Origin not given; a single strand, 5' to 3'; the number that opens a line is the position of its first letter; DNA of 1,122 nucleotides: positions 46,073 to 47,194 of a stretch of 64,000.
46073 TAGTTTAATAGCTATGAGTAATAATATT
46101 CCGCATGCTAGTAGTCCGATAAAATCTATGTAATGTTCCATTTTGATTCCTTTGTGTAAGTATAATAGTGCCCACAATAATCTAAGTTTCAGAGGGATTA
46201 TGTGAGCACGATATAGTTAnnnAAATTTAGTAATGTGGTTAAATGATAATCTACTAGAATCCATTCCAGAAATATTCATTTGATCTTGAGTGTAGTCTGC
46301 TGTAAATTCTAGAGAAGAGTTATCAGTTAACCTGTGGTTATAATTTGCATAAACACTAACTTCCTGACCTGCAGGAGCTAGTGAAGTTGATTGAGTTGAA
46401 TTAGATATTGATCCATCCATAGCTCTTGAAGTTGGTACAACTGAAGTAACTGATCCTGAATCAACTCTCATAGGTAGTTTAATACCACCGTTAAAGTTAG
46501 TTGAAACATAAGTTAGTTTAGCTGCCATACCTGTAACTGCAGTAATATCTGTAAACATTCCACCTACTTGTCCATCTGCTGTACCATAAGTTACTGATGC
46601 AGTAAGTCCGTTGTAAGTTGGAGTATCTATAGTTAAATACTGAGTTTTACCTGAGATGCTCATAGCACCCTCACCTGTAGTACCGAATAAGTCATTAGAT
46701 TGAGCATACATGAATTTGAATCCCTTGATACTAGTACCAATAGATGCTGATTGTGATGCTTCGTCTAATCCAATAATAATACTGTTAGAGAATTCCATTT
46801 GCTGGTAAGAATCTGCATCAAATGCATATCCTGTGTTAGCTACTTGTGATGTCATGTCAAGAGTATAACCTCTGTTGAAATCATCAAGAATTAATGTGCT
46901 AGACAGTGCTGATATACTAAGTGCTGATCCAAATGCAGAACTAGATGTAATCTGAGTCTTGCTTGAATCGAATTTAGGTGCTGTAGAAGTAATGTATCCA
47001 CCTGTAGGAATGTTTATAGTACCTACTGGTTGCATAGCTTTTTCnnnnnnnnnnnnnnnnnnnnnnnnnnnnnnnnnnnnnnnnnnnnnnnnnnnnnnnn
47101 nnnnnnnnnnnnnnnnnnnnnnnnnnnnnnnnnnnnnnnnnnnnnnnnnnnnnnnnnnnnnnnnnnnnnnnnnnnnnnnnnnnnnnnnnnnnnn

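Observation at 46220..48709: Phage-encoded secreted subtilase (S8) with autotransporter-like C-terminus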

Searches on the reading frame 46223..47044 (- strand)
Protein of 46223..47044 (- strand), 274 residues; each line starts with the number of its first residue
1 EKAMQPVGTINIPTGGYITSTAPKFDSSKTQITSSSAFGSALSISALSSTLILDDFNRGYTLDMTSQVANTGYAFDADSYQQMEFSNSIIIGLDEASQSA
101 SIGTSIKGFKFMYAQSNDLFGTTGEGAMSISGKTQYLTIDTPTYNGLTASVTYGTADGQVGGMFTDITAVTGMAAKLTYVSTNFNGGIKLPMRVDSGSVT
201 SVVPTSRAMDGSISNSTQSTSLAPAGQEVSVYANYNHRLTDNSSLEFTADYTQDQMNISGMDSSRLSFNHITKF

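Call 31: search_solved_structures(query=A3, max_evalue=10, show_alignments=2)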
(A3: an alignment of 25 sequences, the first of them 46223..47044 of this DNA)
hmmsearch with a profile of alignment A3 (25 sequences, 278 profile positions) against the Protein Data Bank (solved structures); distinct sequences matched with E-value up to 10: 0.

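Call 32: search_protein_families(library=pfam, alignment_id=A3, max_evalue=10)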
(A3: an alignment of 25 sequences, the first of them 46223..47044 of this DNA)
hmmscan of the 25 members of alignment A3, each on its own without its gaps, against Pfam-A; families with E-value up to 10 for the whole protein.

A. member 1, window:46223-47044:- (274 aa): 0 families

B. families by the number of members that match (of 25 scanned): 9 families
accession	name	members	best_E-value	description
PF18540.6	DUF5626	1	0.0094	Domain of unknown function (DUF5626)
PF08547.18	CIA30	1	0.014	Complex I intermediate-associated protein 30 (CIA30)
PF03112.19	DUF244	1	0.016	Uncharacterized protein family (ORF7) DUF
PF16434.10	DUF5031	1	0.017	Domain of unknown function (DUF5031)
PF09198.16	T4-Gluco-transf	1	0.022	Bacteriophage T4 beta-glucosyltransferase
PF00608.22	Adeno_shaft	1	0.053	Adenoviral fibre protein (repeat/shaft region)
PF24653.1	Phage_OMP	1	0.07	Cyanophage outer membrane protein like beta barrel domain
PF14356.11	DUF4403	1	0.18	Domain of unknown function (DUF4403)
PF14344.12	DUF4397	1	1.1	Domain of unknown function (DUF4397)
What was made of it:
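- On Classical (type Va) autotransporter: No hit in 25 barrel domains at E <= 10 (call 32).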

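Call 40: predict_structure(alignment_id=A3)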
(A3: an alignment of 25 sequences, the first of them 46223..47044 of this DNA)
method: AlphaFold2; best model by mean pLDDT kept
length: 274 residues; sequences in the alignment: 25
mean_pLDDT: 91.8   pTM: 0.83
mean pLDDT of the five models: 91.8, 91.0, 90.4, 89.6, 89.4
residues with pLDDT >= 90: 198; 70-90: 74; 50-70: 2; < 50: 0
segments of 3 or more residues with pLDDT < 50: none
pLDDT, mean of each block of 10 residues (from residue 1): 79 83 85 93 87 89 89 87 91 87 95 94 93 96 96 96 94 97 96 96 90 91 95 95 95 95 96 92
secondary structure, 60 per line:
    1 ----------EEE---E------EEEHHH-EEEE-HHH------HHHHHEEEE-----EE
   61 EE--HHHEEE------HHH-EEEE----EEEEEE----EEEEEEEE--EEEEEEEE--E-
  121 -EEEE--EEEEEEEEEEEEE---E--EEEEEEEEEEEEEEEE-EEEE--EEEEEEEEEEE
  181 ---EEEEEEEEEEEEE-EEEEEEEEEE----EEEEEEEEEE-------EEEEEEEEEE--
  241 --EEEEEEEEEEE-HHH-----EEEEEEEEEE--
elements in order: E11-13 E24-26 E31-34 H45-49 E50-53 E59-62 E68-70 E81-84 E89-94 E99-106 E109-116 E122-125 E128-140 E147-162 E164-167 E170-180 E184-196 E198-207 E212-221 E229-238 E243-253 E263-272
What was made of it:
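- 46223..46804 (-): C-terminal beta-barrel (residues 636-829), about 12-14 antiparallel strands with short turns. The domain-only AF2 model has pLDDT 91.8 and pTM 0.83 (call 40).
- On Outer-membrane beta-barrel proteins (BAM substrates): AF2 gives pLDDT 91.8 and pTM 0.83 (call 40).
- The domain model has pLDDT 91.8 and pTM 0.83 (call 40).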

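Call 49: fold_search(model_id=the predicted structure, library=viral)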
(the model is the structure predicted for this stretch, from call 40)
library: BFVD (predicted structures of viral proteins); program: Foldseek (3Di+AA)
matches with E <= 10: 421; with E <= 0.001: 2
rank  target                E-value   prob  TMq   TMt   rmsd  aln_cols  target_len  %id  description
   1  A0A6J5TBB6            2.2e-13  1.00  0.63  0.29   7.1       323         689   17  Peptidase S8/S53 domain containing protein [uncultured Caudovirales phage]
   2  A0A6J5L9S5            1.7e-11  1.00  0.65  0.25   5.3       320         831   13  Repeat domain in Vibrio, Colwellia, Bradyrhizobium and Shewanella [uncultured Caudovirales phage]
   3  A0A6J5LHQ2            2.6e-03  1.00  0.27  0.36  13.6       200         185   12  Uncharacterized protein [uncultured Caudovirales phage]
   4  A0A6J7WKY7            2.6e-03  0.99  0.23  0.32  15.3       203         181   13  Uncharacterized protein [uncultured Caudovirales phage]
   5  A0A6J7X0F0            4.2e-03  0.99  0.26  0.31  14.3       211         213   12  Uncharacterized protein [uncultured Caudovirales phage]
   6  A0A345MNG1            5.4e-03  0.99  0.32  0.25  17.7       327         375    9  (no name in the UniProt tables at hand)
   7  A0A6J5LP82            1.4e-02  1.00  0.34  0.33  10.2       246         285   10  OmpC Outer membrane protein (Porin) [uncultured Caudovirales phage]
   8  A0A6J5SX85            1.5e-02  0.47  0.18  0.19  20.7       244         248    9  DUF481 domain-containing protein [uncultured Caudovirales phage]
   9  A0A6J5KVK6            2.1e-02  0.69  0.20  0.28  17.7       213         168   11  Uncharacterized protein [uncultured Caudovirales phage]
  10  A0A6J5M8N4            4.0e-02  0.80  0.21  0.31  14.5       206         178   12  Outer membrane protein beta-barrel [uncultured Caudovirales phage]
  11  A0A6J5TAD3            4.3e-02  0.91  0.23  0.31  15.0       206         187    9  Porin domain-containing protein [uncultured Caudovirales phage]
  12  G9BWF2                4.5e-02  0.57  0.25  0.10  20.2       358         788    8  (no name in the UniProt tables at hand)
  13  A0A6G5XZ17            7.4e-02  0.08  0.12  0.10  35.1       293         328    7  (no name in the UniProt tables at hand)
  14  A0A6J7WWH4            8.2e-02  0.93  0.25  0.35  14.4       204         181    6  Uncharacterized protein [uncultured Caudovirales phage]
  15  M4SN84                9.5e-02  0.47  0.15  0.20  12.0       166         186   11  Uncharacterized protein [Cellulophaga phage phiST]
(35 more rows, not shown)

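Call 60: search_protein_representatives(alignment_id=A3)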
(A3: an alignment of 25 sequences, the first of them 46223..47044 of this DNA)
Query: 25 sequences, 278 profile positions. Proteins with E-value up to 0.001 (for the whole library): 2889; up to 1e-10: 1765; up to 1e-30: 88. The best 150 are listed.
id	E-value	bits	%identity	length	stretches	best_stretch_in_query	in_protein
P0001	1.1e-87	310.4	-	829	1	1-278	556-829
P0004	5.7e-81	288.3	-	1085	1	1-278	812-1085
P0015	1.8e-78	280.1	-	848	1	2-278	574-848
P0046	9.7e-73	261.3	-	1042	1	1-278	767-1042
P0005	6.3e-72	258.7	-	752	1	1-278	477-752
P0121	9.9e-72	258.0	-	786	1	1-278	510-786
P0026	8.7e-70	251.7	-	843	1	1-278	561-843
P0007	1.0e-67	244.9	-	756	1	1-242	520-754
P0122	4.6e-67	242.7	-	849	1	2-278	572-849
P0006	1.8e-65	237.5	-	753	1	1-241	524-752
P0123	5.2e-58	213.0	-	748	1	2-243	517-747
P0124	3.5e-57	210.3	-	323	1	1-243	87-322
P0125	1.3e-56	208.4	-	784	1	1-278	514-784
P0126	6.6e-53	196.3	-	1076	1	1-278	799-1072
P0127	1.3e-52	195.3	-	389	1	1-278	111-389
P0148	4.2e-38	147.7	-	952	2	92-265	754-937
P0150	1.9e-36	142.3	-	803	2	97-277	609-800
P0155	1.6e-35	139.3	-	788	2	85-278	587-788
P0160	1.8e-34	135.8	-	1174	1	1-278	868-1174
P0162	6.2e-34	134.0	-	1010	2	117-278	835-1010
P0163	9.7e-34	133.4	-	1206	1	1-266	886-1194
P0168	4.2e-33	131.3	-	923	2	67-274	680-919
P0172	2.1e-32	129.0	-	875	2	105-272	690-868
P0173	3.7e-32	128.2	-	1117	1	1-278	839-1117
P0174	4.2e-32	128.0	-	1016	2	60-278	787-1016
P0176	5.3e-32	127.7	-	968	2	76-264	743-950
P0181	1.1e-31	126.7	-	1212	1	2-278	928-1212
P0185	2.3e-31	125.7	-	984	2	35-266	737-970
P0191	5.7e-31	124.3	-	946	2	101-264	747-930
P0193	6.7e-31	124.1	-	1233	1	1-278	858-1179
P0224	1.8e-29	119.4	-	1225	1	1-278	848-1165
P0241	2.5e-28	115.6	-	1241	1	1-278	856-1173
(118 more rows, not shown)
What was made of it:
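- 46805..47029 (-): Conserved post-S8 module (residues 561-635), including the family motif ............. It has short strands and 3-5-residue helices and no long helix. In many cellular relatives a variable insert separates it from the barrel ('2 stretches', call 60).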

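Call 64: search_protein_families(library=pfam, alignment_id=A5, max_evalue=0.01)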
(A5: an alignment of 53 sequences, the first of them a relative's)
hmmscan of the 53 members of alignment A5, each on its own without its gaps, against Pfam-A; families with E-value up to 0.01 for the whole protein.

A. member 1, P0121 (786 aa): 4 families
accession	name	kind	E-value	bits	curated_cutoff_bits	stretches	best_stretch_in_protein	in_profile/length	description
PF00082.27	Peptidase_S8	-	1e-50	173.2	21.8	1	232-505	1-288/288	Subtilase family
PF18911.6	PKD_4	-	5.6e-06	26.8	27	1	38-112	3-79/85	PKD domain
PF00801.26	PKD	-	1.2e-05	25.6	23.5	1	50-111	13-76/80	PKD domain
PF22352.2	K319L-like_PKD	-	0.00034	21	27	1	41-115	1-83/84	K319L-like, PKD domain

B. families by the number of members that match (of 53 scanned): 24 families
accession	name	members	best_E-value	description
PF00082.27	Peptidase_S8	53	1e-62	Subtilase family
PF12796.13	Ank_2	9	1.4e-35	Ankyrin repeats (3 copies)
PF00023.36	Ank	9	2.8e-27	Ankyrin repeat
PF13857.12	Ank_5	9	3.3e-25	Ankyrin repeats (many copies)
PF13637.12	Ank_4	8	1.3e-31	Ankyrin repeats (many copies)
PF13606.12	Ank_3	8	8.1e-22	Ankyrin repeat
PF04966.18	OprB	3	7.1e-10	Carbohydrate-selective porin, OprB family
PF24521.3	Ank_KRIT1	2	4.1e-06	KRIT1 ankyrin-repeats domain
PF00801.26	PKD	2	1.2e-05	PKD domain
PF23745.1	ANK_LRRK2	2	2.1e-05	LRRK2 ANK repeat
PF20579.4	LapA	1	4.3e-50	LapA domain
PF13517.12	FG-GAP_3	1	3.8e-20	FG-GAP-like repeat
PF22783.1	BapA_N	1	2.8e-07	BapA, prefix-like domain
PF01839.29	FG-GAP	1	4.2e-06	FG-GAP repeat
PF18911.6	PKD_4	1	5.6e-06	PKD domain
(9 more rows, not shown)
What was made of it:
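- Closest known: Generic outer-membrane beta-barrels. Different: Here the barrel is always the C-terminal end of a 700-1200-aa protease (calls 60, 64).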

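Call 65: search_protein_families(library=pfam, proteins=[P0193, P0224, P0241, P0160, P0163, P0181, P0173, P0126], max_evalue=0.01)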
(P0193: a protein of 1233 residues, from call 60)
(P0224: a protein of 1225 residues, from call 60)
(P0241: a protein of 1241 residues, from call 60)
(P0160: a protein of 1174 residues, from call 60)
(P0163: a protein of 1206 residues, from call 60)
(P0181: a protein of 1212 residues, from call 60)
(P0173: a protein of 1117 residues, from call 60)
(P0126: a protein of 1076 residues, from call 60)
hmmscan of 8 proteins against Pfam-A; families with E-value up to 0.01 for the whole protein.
P0193 (1233 aa): 1 family
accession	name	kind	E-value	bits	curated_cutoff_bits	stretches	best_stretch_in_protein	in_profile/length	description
PF00082.27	Peptidase_S8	-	8.9e-38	130.7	21.8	1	553-840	1-275/288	Subtilase family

P0224 (1225 aa): 1 family
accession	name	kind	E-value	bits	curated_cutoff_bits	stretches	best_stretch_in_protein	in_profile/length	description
PF00082.27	Peptidase_S8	-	1.8e-28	100.1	21.8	1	490-834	1-279/288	Subtilase family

P0241 (1241 aa): 1 family
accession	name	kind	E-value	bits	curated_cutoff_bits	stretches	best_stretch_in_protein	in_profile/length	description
PF00082.27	Peptidase_S8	-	6.8e-33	114.6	21.8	1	550-841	1-278/288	Subtilase family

P0160 (1174 aa): 3 families
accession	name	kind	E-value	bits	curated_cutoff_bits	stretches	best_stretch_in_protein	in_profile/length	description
PF00082.27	Peptidase_S8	-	2e-35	123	21.8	1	558-858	1-283/288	Subtilase family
PF13517.12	FG-GAP_3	-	3.8e-20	72.7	26.9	4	157-220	1-60/61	FG-GAP-like repeat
PF01839.29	FG-GAP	-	4.2e-06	27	22.1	0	152-180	4-33/37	FG-GAP repeat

P0163 (1206 aa): 1 family
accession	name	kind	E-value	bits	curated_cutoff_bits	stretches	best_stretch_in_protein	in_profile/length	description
PF00082.27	Peptidase_S8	-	1.6e-34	120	21.8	1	579-872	1-279/288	Subtilase family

P0181 (1212 aa): 1 family
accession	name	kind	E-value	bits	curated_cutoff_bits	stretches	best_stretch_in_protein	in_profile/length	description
PF00082.27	Peptidase_S8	-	3.3e-24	86.1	21.8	1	621-913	1-279/288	Subtilase family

P0173 (1117 aa): 2 families
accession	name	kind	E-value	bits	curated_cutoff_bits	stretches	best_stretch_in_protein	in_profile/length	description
PF00082.27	Peptidase_S8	-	5.3e-24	85.5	21.8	1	539-823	3-277/288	Subtilase family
PF02095.21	Extensin_1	-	0.004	17.4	105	0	179-224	84-129/171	Extensin-like protein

P0126 (1076 aa): 3 families
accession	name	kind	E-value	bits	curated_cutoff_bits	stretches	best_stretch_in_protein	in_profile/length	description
PF20579.4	LapA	-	4.3e-50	168.6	27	3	277-372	2-98/99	LapA domain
PF00082.27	Peptidase_S8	-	4.3e-49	167.8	21.8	1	517-794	1-288/288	Subtilase family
PF22783.1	BapA_N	-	2.8e-07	30.7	27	0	390-439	31-80/123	BapA, prefix-like domain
